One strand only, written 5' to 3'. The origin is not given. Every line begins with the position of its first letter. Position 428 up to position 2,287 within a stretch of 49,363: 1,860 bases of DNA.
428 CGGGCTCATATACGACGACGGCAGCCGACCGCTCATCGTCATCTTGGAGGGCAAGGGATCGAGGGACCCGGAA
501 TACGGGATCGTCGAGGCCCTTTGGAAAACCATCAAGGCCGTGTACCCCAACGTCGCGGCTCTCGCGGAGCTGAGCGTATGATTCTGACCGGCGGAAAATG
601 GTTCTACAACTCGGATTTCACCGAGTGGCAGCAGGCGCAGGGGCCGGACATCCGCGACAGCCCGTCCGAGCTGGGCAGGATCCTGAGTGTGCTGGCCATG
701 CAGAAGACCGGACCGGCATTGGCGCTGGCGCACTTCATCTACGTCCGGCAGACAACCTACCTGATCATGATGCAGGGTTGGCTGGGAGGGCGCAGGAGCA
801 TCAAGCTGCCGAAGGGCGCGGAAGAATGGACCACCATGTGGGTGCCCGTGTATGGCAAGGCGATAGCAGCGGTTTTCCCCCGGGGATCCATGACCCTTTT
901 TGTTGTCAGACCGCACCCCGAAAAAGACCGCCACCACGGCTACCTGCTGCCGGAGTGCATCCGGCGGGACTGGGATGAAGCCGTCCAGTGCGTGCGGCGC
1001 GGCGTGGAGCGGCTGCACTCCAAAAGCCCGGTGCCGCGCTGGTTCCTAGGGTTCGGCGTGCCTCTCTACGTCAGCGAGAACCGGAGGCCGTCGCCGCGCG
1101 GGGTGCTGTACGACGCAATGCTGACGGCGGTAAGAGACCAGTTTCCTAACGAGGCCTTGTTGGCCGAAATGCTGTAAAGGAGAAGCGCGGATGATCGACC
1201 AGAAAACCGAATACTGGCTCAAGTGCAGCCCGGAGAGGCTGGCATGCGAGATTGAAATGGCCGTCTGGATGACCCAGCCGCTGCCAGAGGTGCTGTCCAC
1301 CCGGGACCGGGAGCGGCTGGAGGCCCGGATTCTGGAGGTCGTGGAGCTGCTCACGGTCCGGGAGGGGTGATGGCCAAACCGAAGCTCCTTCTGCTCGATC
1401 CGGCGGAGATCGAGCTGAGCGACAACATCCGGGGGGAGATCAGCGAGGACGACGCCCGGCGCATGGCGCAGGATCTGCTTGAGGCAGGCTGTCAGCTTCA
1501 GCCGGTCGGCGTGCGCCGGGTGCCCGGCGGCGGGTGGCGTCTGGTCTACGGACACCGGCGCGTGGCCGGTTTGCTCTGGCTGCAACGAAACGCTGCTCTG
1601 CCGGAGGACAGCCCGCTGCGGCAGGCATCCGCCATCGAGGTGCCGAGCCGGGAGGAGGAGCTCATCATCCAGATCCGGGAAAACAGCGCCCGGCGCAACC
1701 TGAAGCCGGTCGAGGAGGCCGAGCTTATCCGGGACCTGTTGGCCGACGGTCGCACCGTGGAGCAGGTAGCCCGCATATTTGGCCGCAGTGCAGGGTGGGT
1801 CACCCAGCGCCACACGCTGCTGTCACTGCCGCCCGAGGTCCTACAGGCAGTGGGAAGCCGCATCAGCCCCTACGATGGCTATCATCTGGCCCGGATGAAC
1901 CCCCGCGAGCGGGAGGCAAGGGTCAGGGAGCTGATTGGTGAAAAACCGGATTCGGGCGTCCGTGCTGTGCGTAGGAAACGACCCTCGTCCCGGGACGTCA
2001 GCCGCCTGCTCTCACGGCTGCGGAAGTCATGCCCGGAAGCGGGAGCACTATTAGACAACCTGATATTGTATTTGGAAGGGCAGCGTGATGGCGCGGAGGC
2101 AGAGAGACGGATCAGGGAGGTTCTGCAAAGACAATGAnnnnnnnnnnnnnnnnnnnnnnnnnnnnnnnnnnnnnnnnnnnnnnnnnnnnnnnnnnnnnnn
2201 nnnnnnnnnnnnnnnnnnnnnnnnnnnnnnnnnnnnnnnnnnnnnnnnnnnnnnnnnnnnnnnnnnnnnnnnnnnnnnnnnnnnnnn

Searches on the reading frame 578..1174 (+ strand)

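Call 5: search_protein_families(library=pfam, proteins=[window:578-1174:+], max_evalue=1)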
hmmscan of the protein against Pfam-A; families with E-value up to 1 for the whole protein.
seq(199 aa): 1 family
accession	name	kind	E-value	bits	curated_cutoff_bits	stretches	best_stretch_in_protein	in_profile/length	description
PF11808.13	PhoR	-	0.12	13.2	27.1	1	38-86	20-69/86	Phosphate regulon sensor protein PhoR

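Call 6: search_protein_families(library=phrogs, proteins=[window:578-1174:+], max_evalue=1)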
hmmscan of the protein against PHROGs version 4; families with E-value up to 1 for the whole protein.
seq(199 aa): 0 families

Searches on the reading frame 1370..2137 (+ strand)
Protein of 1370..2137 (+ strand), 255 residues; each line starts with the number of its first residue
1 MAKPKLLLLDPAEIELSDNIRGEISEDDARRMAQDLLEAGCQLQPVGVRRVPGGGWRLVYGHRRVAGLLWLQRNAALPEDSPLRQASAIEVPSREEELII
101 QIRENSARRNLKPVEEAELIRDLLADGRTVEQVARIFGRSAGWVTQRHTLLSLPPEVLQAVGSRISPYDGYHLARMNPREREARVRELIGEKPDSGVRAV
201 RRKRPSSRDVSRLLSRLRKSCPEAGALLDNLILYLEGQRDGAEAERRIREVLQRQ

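Call 26: search_protein_families(library=pfam, proteins=[window:1370-2137:+], max_evalue=0.1)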
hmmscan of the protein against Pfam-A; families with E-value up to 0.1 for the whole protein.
window:1370-2137:+ (255 aa): 6 families
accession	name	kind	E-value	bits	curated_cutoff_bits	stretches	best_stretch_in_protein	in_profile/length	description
PF17762.8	HTH_ParB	-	8.2e-07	29.6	22.6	1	110-192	2-86/102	ParB HTH domain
PF04545.22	Sigma70_r4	-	0.0072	16.3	24.1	0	117-148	10-41/50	Sigma-70, region 4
PF07506.17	RepB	-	0.0086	16.6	30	1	107-189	1-86/185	RepB plasmid partitioning protein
PF13384.12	HTH_23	-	0.012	15.8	24.6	1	123-146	13-36/50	Homeodomain-like domain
PF13936.12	HTH_38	-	0.023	14.9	27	1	115-141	8-34/44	Helix-turn-helix domain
PF08535.16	KorB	-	0.093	13.1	22.3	0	127-197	3-74/89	KorB domain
